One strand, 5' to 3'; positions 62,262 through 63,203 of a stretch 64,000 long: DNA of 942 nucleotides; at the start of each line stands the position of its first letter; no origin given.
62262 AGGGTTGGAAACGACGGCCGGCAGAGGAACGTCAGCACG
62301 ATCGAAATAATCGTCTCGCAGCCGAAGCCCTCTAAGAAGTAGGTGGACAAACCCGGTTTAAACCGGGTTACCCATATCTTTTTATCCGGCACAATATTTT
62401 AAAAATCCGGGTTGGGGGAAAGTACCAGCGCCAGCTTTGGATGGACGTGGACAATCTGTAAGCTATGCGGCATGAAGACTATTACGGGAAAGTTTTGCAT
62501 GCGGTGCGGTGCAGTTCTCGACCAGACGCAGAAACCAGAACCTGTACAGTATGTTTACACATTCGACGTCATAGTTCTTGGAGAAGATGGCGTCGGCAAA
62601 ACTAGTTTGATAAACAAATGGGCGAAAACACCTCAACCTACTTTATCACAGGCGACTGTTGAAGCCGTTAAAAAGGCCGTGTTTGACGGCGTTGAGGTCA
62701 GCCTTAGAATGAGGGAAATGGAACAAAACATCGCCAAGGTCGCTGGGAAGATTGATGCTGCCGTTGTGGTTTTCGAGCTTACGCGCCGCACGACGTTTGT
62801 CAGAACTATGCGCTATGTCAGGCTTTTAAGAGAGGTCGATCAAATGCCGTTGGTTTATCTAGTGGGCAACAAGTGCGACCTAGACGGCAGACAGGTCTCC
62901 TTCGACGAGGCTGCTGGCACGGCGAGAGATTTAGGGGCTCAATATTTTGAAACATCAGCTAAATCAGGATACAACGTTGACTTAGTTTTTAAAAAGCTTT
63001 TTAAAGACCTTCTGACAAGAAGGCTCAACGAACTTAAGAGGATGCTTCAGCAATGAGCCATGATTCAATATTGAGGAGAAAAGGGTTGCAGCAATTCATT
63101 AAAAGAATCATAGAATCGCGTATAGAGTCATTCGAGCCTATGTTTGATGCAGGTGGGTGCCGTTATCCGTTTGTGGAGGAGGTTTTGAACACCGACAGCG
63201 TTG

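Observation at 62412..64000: Rab/Ras-like small GTPase with zinc-ribbon head and eroded G3 motif, translationally coupled to a multi-zinc-ribbon protein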

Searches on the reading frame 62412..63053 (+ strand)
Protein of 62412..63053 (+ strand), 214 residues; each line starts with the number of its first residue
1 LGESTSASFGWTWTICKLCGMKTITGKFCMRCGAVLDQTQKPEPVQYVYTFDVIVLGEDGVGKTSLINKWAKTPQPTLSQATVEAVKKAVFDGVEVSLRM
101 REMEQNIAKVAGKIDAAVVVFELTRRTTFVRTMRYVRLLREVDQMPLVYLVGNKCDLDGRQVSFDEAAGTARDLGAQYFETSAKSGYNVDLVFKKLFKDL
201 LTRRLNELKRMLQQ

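Call 4: search_protein_families(library=pfam, proteins=[window:62412-63053:+], max_evalue=0.1)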
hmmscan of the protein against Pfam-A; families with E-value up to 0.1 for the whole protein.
window:62412-63053:+ (214 aa): 9 families
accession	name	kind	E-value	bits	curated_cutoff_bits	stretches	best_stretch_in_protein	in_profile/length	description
PF00071.28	Ras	-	3e-23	82.6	21.6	1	53-200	2-160/162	Ras family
PF03193.22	RsgA_GTPase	-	4e-09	37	30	2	101-197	10-105/174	RsgA GTPase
PF08477.19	Roc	-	5.8e-07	30.2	27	1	53-156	2-119/119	Ras of Complex, Roc, domain of DAPkinase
PF05783.17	DLIC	-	0.0058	16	19.7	0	52-70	27-45/471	Dynein light intermediate chain (DLIC)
PF13191.12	AAA_16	-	0.016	16.2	32.6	1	53-80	27-58/167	AAA ATPase domain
PF00735.24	Septin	-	0.018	14.7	26.2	1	50-106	4-58/280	Septin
PF18912.6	DZR_2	-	0.041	14.1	27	1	14-39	22-49/56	Double zinc ribbon domain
PF01926.29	MMR_HSR1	-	0.058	14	21.9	0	53-75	2-23/113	50S ribosome-binding GTPase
PF12773.13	DZR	-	0.078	13.6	27.3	0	14-39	13-37/45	Double zinc ribbon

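Call 5: find_homologous_proteins(query=window:62412-63053:+)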
Query window:62412-63053:+ (214 aa): 141 proteins with E <= 0.001 among 809 candidates; the best 120 are listed.
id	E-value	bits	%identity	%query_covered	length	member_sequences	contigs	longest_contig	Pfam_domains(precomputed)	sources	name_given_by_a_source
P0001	6.0e-129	446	93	100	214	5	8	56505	PF08477.20,PF03193.23,PF00071.29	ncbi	ncbi:MAG: hypothetical protein QXR26_03195 [Candidatus Caldarchaeum sp.]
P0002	5.7e-14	70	36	68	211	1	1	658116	PF00025.28,PF08477.20,PF00009.34,PF00071.29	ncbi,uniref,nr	ncbi:hypothetical protein DNTS_000304 [Danionella cerebrum]|uniref:Small monomeric GTPase n=1 Tax=Da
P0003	1.1e-13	69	36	68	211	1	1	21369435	PF00025.28,PF08477.20,PF00009.34,PF00071.29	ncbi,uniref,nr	ncbi:ras-related protein Rab-41 isoform X4 [Pimephales promelas]|uniref:ras-related protein Rab-41 i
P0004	2.0e-13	69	37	71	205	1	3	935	PF00025.28,PF08477.20,PF00071.29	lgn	-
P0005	2.3e-13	68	35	74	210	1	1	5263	PF00025.28,PF08477.20,PF00071.29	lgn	-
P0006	2.9e-13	68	35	68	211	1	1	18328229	PF00025.28,PF08477.20,PF00009.34,PF00071.29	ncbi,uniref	ncbi:ras-related protein Rab-41 isoform X1 [Siphateles boraxobius]|uniref:ras-related protein Rab-41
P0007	3.6e-13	68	48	37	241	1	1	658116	PF00025.28,PF08477.20,PF00009.34,PF00071.29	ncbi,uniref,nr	ncbi:hypothetical protein DNTS_000304 [Danionella cerebrum]|uniref:Uncharacterized protein n=1 Tax=D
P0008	3.7e-13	68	48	37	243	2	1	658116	PF00025.28,PF08477.20,PF00009.34,PF00071.29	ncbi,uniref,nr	ncbi:hypothetical protein DNTS_000304 [Danionella cerebrum]|uniref:Uncharacterized protein n=1 Tax=D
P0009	3.8e-13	68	35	68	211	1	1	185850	PF00025.28,PF08477.20,PF00009.34,PF03193.23,PF00071.29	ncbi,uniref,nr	ncbi:ras-related protein Rab-41 isoform X4 [Rhinichthys klamathensis goyatoka]|uniref:ras-related pr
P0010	4.9e-13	67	37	72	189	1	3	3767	PF00025.28,PF08477.20,PF03193.23,PF00071.29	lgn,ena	-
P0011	5.3e-13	67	35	68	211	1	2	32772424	PF00025.28,PF08477.20,PF00009.34,PF03193.23,PF00071.29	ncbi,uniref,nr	ncbi:ras-related protein Rab-41 isoform X1 [Sinocyclocheilus anshuiensis]|uniref:RAB41, member RAS o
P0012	9.6e-13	66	35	73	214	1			PF00025.28,PF08477.20,PF00009.34,PF03193.23,PF00071.29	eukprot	eukprot:m.47691 g.47691 ORF g.47691 m.47691 type:complete len:215 (+) comp17689_c0_seq2:186-830(+)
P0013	1.1e-12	66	33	75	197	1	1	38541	PF00025.28,PF08477.20,PF02421.25,PF00009.34,PF04670.19,PF00071.29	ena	-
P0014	1.9e-12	65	35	68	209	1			PF00025.28,PF08477.20,PF00009.34,PF00071.29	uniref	uniref:ras-related protein Rab-6A-like n=1 Tax=Myxine glutinosa TaxID=7769 RepID=UPI00358DE5B1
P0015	5.8e-12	64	37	71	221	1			PF00025.28,PF08477.20,PF00071.29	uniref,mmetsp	uniref:Ras-related protein Rab-21 n=1 Tax=Phaeocystis antarctica TaxID=33657 RepID=A0A7S0HXX4_9EUKA|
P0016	5.9e-12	64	37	71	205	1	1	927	PF00025.28,PF08477.20,PF00071.29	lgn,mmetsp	mmetsp:Transcript_64498/g.155583 ORF Transcript_64498/g.155583 Transcript_64498/m.155583 type:comple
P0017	6.2e-12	64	31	71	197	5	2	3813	PF00025.28,PF08477.20,PF04670.19,PF00071.29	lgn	-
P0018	8.2e-12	63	31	72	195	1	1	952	PF01926.30,PF00025.28,PF08477.20,PF00009.34,PF00071.29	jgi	-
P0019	8.3e-12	63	34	68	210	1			PF00025.28,PF08477.20,PF00009.34,PF00071.29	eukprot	eukprot:GHVS01055427.1.p1 GENE.GHVS01055427.1~~GHVS01055427.1.p1 ORF type:complete len:211 (+),score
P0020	8.4e-12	63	35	66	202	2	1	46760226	PF00025.28,PF08477.20,PF00009.34,PF00071.29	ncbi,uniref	ncbi:ras-related protein Rab-41 isoform X6 [Carettochelys insculpta]|uniref:ras-related protein Rab-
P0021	8.4e-12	63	30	75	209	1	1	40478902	PF01926.30,PF00025.28,PF08477.20,PF00009.34,PF00071.29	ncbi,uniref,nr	ncbi:ras-related protein Rab-1B-like [Drosophila innubila]|uniref:ras-related protein Rab-1B-like n=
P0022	8.6e-12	63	34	65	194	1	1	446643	PF01926.30,PF00025.28,PF08477.20,PF00009.34,PF03193.23,PF04670.19,PF00071.29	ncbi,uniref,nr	ncbi:Ras-related protein Rab-6 [Thelohanellus kitauei]|uniref:Ras-related protein Rab-6 n=1 Tax=Thel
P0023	1.0e-11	63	35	71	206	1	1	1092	PF00025.28,PF08477.20,PF00071.29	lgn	-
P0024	1.4e-11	63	33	65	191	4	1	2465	PF01926.30,PF00025.28,PF08477.20,PF00009.34,PF00071.29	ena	-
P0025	1.8e-11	62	33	69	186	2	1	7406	PF00025.28,PF08477.20,PF00071.29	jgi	jgi:small GTP-binding protein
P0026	2.6e-11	62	34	68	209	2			PF00025.28,PF08477.20,PF00009.34,PF00071.29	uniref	uniref:RAB6B, member RAS oncogene family n=1 Tax=Eptatretus burgeri TaxID=7764 RepID=A0A8C4R991_EPTB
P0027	2.8e-11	62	34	68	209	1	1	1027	PF00025.28,PF08477.20,PF00009.34,PF00071.29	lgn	-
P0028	4.8e-11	61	31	77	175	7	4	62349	PF00025.28,PF08477.20,PF00009.34,PF04670.19,PF00071.29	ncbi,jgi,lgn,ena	-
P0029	5.0e-11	61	32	68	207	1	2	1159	PF00025.28,PF08477.20,PF00009.34,PF00071.29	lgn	-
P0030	7.4e-11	60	29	74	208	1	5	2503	PF00025.28,PF08477.20,PF00009.34,PF00071.29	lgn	-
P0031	7.6e-11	60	43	40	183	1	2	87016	PF00025.28,PF08477.20,PF00009.34,PF00071.29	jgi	-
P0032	8.7e-11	60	35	75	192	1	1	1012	PF00025.28,PF08477.20,PF00009.34,PF00071.29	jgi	-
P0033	1.0e-10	60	35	75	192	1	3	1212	PF00025.28,PF08477.20,PF00009.34,PF00071.29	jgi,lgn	-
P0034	1.2e-10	60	33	75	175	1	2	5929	PF00025.28,PF08477.20,PF00009.34,PF04670.19,PF00071.29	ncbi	ncbi:MAG: Rab family GTPase [Promethearchaeota archaeon]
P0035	1.5e-10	59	34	68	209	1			PF01926.30,PF00025.28,PF08477.20,PF00009.34,PF00071.29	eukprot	eukprot:gene11300-12481_t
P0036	1.5e-10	59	30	75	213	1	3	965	PF00025.28,PF08477.20,PF00071.29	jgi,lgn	-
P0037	1.5e-10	59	32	69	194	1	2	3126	PF01926.30,PF00025.28,PF08477.20,PF00009.34,PF00071.29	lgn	-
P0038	1.8e-10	59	34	69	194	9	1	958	PF00025.28,PF08477.20,PF00009.34,PF00071.29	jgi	-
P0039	2.1e-10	59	31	66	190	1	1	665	PF01926.30,PF00025.28,PF08477.20,PF02421.25,PF00009.34,PF00071.29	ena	-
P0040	3.5e-10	58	31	71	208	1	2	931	PF00025.28,PF08477.20,PF00009.34,PF00071.29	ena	-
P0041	5.6e-10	57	32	71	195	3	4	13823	PF00025.28,PF08477.20,PF00009.34,PF03193.23,PF00071.29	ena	-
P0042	7.6e-10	57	34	69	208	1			PF01926.30,PF00025.28,PF08477.20,PF00009.34,PF00071.29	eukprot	eukprot:TRINITY_DN1186_c1_g1_i1.p1 TRINITY_DN1186_c1_g1~~TRINITY_DN1186_c1_g1_i1.p1 ORF type:complet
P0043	7.8e-10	57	33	72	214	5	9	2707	PF01926.30,PF00025.28,PF08477.20,PF00009.34,PF00071.29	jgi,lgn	-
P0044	8.2e-10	57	32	71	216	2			PF01926.30,PF00025.28,PF08477.20,PF00009.34,PF03193.23,PF04670.19,PF00071.29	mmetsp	mmetsp:Transcript_108545/g.191917 ORF Transcript_108545/g.191917 Transcript_108545/m.191917 type:com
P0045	8.9e-10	57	33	67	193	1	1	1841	PF00025.28,PF08477.20,PF03193.23,PF00071.29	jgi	jgi:small GTP-binding protein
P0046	1.1e-9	56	31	71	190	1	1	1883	PF00025.28,PF08477.20,PF03193.23,PF00071.29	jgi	jgi:small GTP-binding protein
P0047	1.2e-9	56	33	70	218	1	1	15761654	PF00025.28,PF08477.20,PF00071.29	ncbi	ncbi:hypothetical protein ACF0H5_024550 [Mactra antiquata]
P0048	1.9e-9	56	32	69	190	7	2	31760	PF01926.30,PF00025.28,PF08477.20,PF02421.25,PF00009.34,PF00071.29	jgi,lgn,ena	-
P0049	2.0e-9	55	36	70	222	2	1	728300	PF01926.30,PF00025.28,PF08477.20,PF04670.19,PF00071.29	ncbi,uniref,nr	ncbi:ras-related protein RabJ isoform X2 [Fopius arisanus]|uniref:RabJ protein n=1 Tax=Fopius arisan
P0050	2.1e-9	55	30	72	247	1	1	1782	PF00025.28,PF08477.20,PF00071.29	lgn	-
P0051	2.7e-9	55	33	69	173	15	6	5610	PF00025.28,PF08477.20,PF00009.34,PF00071.29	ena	-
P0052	3.2e-9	55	31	72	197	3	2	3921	PF01926.30,PF00025.28,PF08477.20,PF04670.19,PF00071.29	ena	-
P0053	6.2e-9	54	32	73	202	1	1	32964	PF00025.28,PF08477.20,PF04670.19,PF00071.29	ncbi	-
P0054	6.8e-9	54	28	69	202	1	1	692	PF01926.30,PF00025.28,PF08477.20,PF00009.34,PF03193.23,PF00071.29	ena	-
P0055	8.5e-9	53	33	71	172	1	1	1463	PF00025.28,PF08477.20,PF00071.29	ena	-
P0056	9.5e-9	53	33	67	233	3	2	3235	PF00025.28,PF08477.20,PF00071.29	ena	-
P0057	2.2e-8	52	31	73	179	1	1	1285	PF00025.28,PF08477.20,PF00071.29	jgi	jgi:small GTP-binding protein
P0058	3.7e-8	51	31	70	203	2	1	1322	PF00025.28,PF08477.20,PF00071.29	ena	-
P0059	4.3e-8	51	27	76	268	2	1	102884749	PF00025.28,PF08477.20,PF00071.29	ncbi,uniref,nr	ncbi:ras-related protein Rab-3-like isoform X2 [Gigantopelta aegis]|uniref:ras-related protein Rab-3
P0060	4.7e-8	51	30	72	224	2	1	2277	PF01926.30,PF00025.28,PF08477.20,PF00009.34,PF03193.23,PF00071.29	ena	-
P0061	4.8e-8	51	36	70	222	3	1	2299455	PF01926.30,PF00025.28,PF08477.20,PF00009.34,PF04670.19,PF00071.29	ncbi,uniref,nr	ncbi:ras-related protein Rab5 [Diachasma alloeum]|uniref:ras-related protein Rab5 n=1 Tax=Diachasma 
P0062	5.3e-8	51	27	71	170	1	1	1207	PF00025.28,PF08477.20,PF00009.34,PF04670.19,PF00071.29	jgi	-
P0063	5.8e-8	51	27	69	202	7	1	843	PF01926.30,PF00025.28,PF08477.20,PF00009.34,PF03193.23,PF00071.29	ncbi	-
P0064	6.0e-8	51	27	69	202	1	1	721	PF01926.30,PF00025.28,PF08477.20,PF00009.34,PF03193.23,PF00071.29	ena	-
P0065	7.0e-8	50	30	73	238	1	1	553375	PF01926.30,PF00025.28,PF08477.20,PF03193.23,PF00071.29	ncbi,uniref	ncbi:hypothetical protein ACHAXA_010837 [Cyclostephanos tholiformis]|uniref:Uncharacterized protein 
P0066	7.0e-8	50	33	71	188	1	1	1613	PF01926.30,PF00025.28,PF08477.20,PF00071.29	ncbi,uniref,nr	ncbi:unnamed protein product [Oppiella nova]|uniref:Uncharacterized protein n=1 Tax=Oppiella nova Ta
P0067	9.2e-8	50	33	67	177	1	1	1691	PF01926.30,PF00025.28,PF08477.20,PF00071.29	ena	-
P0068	1.1e-7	50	27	69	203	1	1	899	PF01926.30,PF00025.28,PF08477.20,PF00009.34,PF03193.23,PF00071.29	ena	-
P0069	1.2e-7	50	33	71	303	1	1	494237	PF01926.30,PF00025.28,PF08477.20,PF00009.34,PF04670.19,PF00071.29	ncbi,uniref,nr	ncbi:Ras protein Rab-10 [Fasciolopsis buskii]|uniref:Ras protein Rab-10 n=1 Tax=Fasciolopsis buskii 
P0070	1.2e-7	50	24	71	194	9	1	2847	PF00025.28,PF08477.20,PF00009.34,PF03193.23,PF00071.29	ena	-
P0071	1.3e-7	50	27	69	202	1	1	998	PF01926.30,PF00025.28,PF08477.20,PF00009.34,PF03193.23,PF00071.29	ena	-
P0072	1.3e-7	50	33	77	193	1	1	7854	PF00025.28,PF08477.20,PF00009.34,PF00071.29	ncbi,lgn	-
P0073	1.4e-7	49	30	68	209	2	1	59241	PF01926.30,PF00025.28,PF08477.20,PF00009.34,PF04670.19,PF00071.29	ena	-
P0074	1.8e-7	49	31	72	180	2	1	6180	PF00025.28,PF08477.20,PF00071.29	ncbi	ncbi:MAG: Rab family GTPase [Candidatus Jordarchaeaceae archaeon]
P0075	2.0e-7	49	30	69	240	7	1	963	PF01926.30,PF00025.28,PF08477.20,PF03193.23,PF00071.29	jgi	jgi:small GTP-binding protein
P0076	2.0e-7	49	41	41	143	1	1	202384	PF00025.28,PF08477.20,PF00009.34,PF00071.29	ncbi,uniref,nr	ncbi:RAS-related protein Rab-2A [Mucor ambiguus]|uniref:RAS-related protein Rab-2A n=1 Tax=Mucor amb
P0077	3.2e-7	48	32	76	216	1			PF01926.30,PF00025.28,PF08477.20,PF00009.34,PF03193.23,PF00071.29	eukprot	eukprot:TRINITY_DN36169_c0_g1_i1.p1 TRINITY_DN36169_c0_g1~~TRINITY_DN36169_c0_g1_i1.p1 ORF type:comp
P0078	3.3e-7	48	29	71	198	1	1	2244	PF01926.30,PF00025.28,PF08477.20,PF00009.34,PF00071.29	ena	-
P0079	5.4e-7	48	30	71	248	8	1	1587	PF00025.28,PF08477.20,PF03193.23,PF00071.29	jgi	jgi:small GTP-binding protein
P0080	5.5e-7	48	28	71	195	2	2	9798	PF00025.28,PF08477.20,PF00009.34,PF00071.29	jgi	-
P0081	6.8e-7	47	30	71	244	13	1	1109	PF00025.28,PF08477.20,PF03193.23,PF00071.29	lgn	-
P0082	7.8e-7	47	29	72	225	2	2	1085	PF01926.30,PF00025.28,PF08477.20,PF03193.23,PF00071.29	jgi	-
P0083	8.2e-7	47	30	79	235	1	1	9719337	PF00025.28,PF08477.20,PF03029.24,PF00071.29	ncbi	ncbi:hypothetical protein ACOMHN_026963 [Nucella lapillus]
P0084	1.3e-6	46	28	76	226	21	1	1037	PF00025.28,PF08477.20,PF00071.29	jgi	-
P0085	1.6e-6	46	27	73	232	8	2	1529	PF01926.30,PF00025.28,PF09439.17,PF08477.20,PF00009.34,PF03193.23,PF00071.29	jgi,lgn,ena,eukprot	eukprot:scaffold390822_cov79-Cyclotella_meneghiniana.AAC.2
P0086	2.2e-6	46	29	73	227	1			PF00025.28,PF08477.20,PF00009.34,PF00071.29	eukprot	eukprot:TRINITY_DN4827_c0_g1_i1.p1 TRINITY_DN4827_c0_g1~~TRINITY_DN4827_c0_g1_i1.p1 ORF type:complet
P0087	2.4e-6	45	32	73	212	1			PF00025.28,PF08477.20,PF00009.34,PF00071.29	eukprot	eukprot:NODE_5022_length_709_cov_176.111684_g4859_i0.p1 GENE.NODE_5022_length_709_cov_176.111684_g48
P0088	2.7e-6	45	30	74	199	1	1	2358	PF01926.30,PF00025.28,PF08477.20,PF00009.34,PF00071.29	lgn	-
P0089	2.8e-6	45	29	71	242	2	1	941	PF00025.28,PF08477.20,PF03193.23,PF00071.29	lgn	-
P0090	3.0e-6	45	32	76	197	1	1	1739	PF01926.30,PF00025.28,PF08477.20,PF00009.34,PF00071.29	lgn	-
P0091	3.4e-6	45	28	69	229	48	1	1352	PF01926.30,PF00025.28,PF08477.20,PF03193.23,PF00071.29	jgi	-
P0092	4.0e-6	45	29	78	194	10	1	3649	PF01926.30,PF00025.28,PF08477.20,PF00009.34,PF00071.29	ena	-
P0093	4.1e-6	45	29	72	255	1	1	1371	PF00025.28,PF08477.20,PF03193.23,PF00071.29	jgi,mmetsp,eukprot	mmetsp:Transcript_52806/g.128023 ORF Transcript_52806/g.128023 Transcript_52806/m.128023 type:comple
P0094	4.3e-6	45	29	72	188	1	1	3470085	PF08477.20,PF00071.29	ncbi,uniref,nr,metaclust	ncbi:Ras family, other [Sporothrix brasiliensis 5110]|uniref:Ras family, other n=1 Tax=Sporothrix br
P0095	4.6e-6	45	29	69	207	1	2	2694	PF01926.30,PF00025.28,PF09439.17,PF08477.20,PF00009.34,PF04670.19,PF00071.29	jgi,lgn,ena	jgi:Ras-related protein Rab-1A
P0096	6.7e-6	44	30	69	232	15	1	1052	PF01926.30,PF00025.28,PF08477.20,PF00009.34,PF03193.23,PF00071.29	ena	-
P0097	7.0e-6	44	31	69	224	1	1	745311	PF00025.28,PF08477.20,PF00009.34,PF00071.29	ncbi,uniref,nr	ncbi:dexamethasone-induced Ras-related protein 1 [Galendromus occidentalis]|uniref:Dexamethasone-ind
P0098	7.3e-6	44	29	72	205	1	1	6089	PF01926.30,PF00025.28,PF08477.20,PF03193.23,PF00071.29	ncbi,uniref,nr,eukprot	ncbi:hypothetical protein THAOC_02783 [Thalassiosira oceanica]|uniref:Ras-related protein Rab-12 n=1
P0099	7.6e-6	44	30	69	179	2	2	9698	PF01926.30,PF00025.28,PF08477.20,PF02421.25,PF03193.23,PF00071.29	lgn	-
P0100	8.9e-6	44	27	72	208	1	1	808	PF01926.30,PF00025.28,PF08477.20,PF00009.34,PF00071.29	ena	-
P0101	1.1e-5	43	26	73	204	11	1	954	PF08477.20,PF00071.29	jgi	-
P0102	1.1e-5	43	27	75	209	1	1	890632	PF00025.28,PF08477.20,PF00009.34,PF00071.29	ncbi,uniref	ncbi:uncharacterized protein VTP21DRAFT_839 [Calcarisporiella thermophila]|uniref:uncharacterized pr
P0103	1.1e-5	43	28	72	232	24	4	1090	PF01926.30,PF00025.28,PF08477.20,PF03193.23,PF00071.29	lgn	-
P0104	1.3e-5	43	29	69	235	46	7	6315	PF01926.30,PF00025.28,PF08477.20,PF03193.23,PF00071.29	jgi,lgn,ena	-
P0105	1.5e-5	43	31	46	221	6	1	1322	PF00025.28,PF08477.20,PF00009.34,PF00071.29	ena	-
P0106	1.7e-5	43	30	68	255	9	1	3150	PF01926.30,PF00025.28,PF08477.20,PF00009.34,PF03193.23,PF00071.29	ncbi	-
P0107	1.8e-5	43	27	68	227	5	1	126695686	PF01926.30,PF00025.28,PF08477.20,PF00009.34,PF00071.29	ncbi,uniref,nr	ncbi:ras-related protein Rab-20 [Hemiscyllium ocellatum]|uniref:ras-related protein Rab-20 n=1 Tax=H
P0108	2.0e-5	42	27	73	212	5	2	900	PF01926.30,PF00025.28,PF08477.20,PF00009.34,PF04670.19,PF00071.29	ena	-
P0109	2.0e-5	42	28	72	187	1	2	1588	PF00025.28,PF08477.20,PF00071.29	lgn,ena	-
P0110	2.2e-5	42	31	55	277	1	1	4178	PF00025.28,PF08477.20,PF04670.19,PF00071.29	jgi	jgi:small GTP-binding protein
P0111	2.3e-5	42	29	69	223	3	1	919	PF01926.30,PF00025.28,PF08477.20,PF00009.34,PF03193.23,PF00071.29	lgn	-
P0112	2.3e-5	42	30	68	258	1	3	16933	PF01926.30,PF00025.28,PF08477.20,PF00009.34,PF03193.23,PF00071.29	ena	-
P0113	2.5e-5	42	29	74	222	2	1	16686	PF01926.30,PF00025.28,PF08477.20,PF04670.19,PF00071.29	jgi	-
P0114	3.3e-5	42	29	69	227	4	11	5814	PF01926.30,PF00025.28,PF08477.20,PF00009.34,PF03193.23,PF00071.29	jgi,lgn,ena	-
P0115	3.7e-5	42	29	69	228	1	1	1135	PF01926.30,PF00025.28,PF08477.20,PF00009.34,PF03193.23,PF00071.29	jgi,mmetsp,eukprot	mmetsp:Transcript_2592/g.3671 ORF Transcript_2592/g.3671 Transcript_2592/m.3671 type:complete len:22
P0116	3.9e-5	41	27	73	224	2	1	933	PF01926.30,PF00025.28,PF08477.20,PF00009.34,PF00071.29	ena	-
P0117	5.1e-5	41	30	71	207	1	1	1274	PF01926.30,PF00025.28,PF08477.20,PF00009.34,PF03193.23,PF00071.29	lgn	-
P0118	6.5e-5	41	29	72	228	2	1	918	PF01926.30,PF00025.28,PF08477.20,PF00009.34,PF03193.23,PF00071.29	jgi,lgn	-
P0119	6.7e-5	41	27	74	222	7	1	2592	PF01926.30,PF00025.28,PF08477.20,PF00071.29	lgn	-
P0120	6.8e-5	41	28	71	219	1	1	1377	PF01926.30,PF00025.28,PF08477.20,PF00009.34,PF03193.23,PF00071.29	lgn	-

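Call 8: find_encoding_contigs(protein=P0001, flank=10000, max_places=8)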
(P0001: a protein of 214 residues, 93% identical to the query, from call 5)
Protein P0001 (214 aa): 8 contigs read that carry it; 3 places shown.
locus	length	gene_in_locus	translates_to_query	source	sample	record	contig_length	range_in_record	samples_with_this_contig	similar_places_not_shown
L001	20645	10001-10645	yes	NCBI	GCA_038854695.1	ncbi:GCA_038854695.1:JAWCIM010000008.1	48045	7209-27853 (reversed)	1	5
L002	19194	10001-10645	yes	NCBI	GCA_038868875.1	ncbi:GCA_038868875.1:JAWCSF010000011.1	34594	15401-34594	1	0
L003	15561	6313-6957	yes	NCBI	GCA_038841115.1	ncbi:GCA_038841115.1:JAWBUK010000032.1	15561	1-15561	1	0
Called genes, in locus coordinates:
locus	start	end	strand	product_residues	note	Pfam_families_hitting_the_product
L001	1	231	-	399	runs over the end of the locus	-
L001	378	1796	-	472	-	PF01425:Amidase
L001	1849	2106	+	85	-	-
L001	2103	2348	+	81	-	-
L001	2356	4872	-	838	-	PF00702:Hydrolase, PF12710:HAD, PF13419:HAD_2, PF13401:AAA_22 (faint), PF13242:Hydrolase_like, PF01850:PIN, PF00437:T2SSE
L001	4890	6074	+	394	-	PF00108:Thiolase_N, PF08545:ACP_syn_III (faint), PF02803:Thiolase_C, PF22691:Thiolase_C_1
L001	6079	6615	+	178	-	PF12172:zf-ChsH2 (faint), PF01796:OB_ChsH2_C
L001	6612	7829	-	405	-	PF01926:MMR_HSR1, PF02421:FeoB_N (faint), PF08438:YGR210-like_G4, PF02824:TGS (weak)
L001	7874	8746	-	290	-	PF01256:Carb_kinase, PF02110:HK (weak)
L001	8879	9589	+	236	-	-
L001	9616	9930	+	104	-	PF01918:Alba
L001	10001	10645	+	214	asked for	PF03193:RsgA_GTPase (faint), PF00071:Ras, PF08477:Roc (weak)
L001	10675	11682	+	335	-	PF18551:TackOD1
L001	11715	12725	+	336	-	-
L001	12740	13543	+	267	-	PF00060:Lig_chan (faint), PF00520:Ion_trans, PF07885:Ion_trans_2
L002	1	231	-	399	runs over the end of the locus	-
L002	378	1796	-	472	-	PF01425:Amidase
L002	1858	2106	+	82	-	-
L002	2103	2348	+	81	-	-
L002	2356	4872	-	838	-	PF00702:Hydrolase, PF12710:HAD, PF13419:HAD_2, PF13401:AAA_22 (faint), PF13242:Hydrolase_like, PF01850:PIN, PF00437:T2SSE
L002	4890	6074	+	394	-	PF00108:Thiolase_N, PF08545:ACP_syn_III (faint), PF02803:Thiolase_C, PF22691:Thiolase_C_1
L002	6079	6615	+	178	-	PF12172:zf-ChsH2 (faint), PF01796:OB_ChsH2_C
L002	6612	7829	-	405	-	PF01926:MMR_HSR1, PF02421:FeoB_N (faint), PF08438:YGR210-like_G4, PF02824:TGS (weak)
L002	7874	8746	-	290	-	PF01256:Carb_kinase, PF02110:HK (weak)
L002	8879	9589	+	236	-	-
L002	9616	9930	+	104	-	PF01918:Alba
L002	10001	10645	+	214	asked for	PF03193:RsgA_GTPase (faint), PF00071:Ras, PF08477:Roc (weak)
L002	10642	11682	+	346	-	PF18551:TackOD1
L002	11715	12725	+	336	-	-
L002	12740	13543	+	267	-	PF00060:Lig_chan (faint), PF00520:Ion_trans, PF07885:Ion_trans_2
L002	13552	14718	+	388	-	PF07690:MFS_1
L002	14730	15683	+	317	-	PF00291:PALP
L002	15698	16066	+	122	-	PF01176:eIF-1a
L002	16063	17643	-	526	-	PF00009:GTP_EFTU, PF03144:GTP_EFTU_D2, PF03143:GTP_EFTU_D3, PF22594:GTP-eEF1A_C (faint)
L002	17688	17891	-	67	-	-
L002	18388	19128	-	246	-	-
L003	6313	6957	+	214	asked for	PF03193:RsgA_GTPase (faint), PF00071:Ras, PF08477:Roc (weak)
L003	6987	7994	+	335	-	PF18551:TackOD1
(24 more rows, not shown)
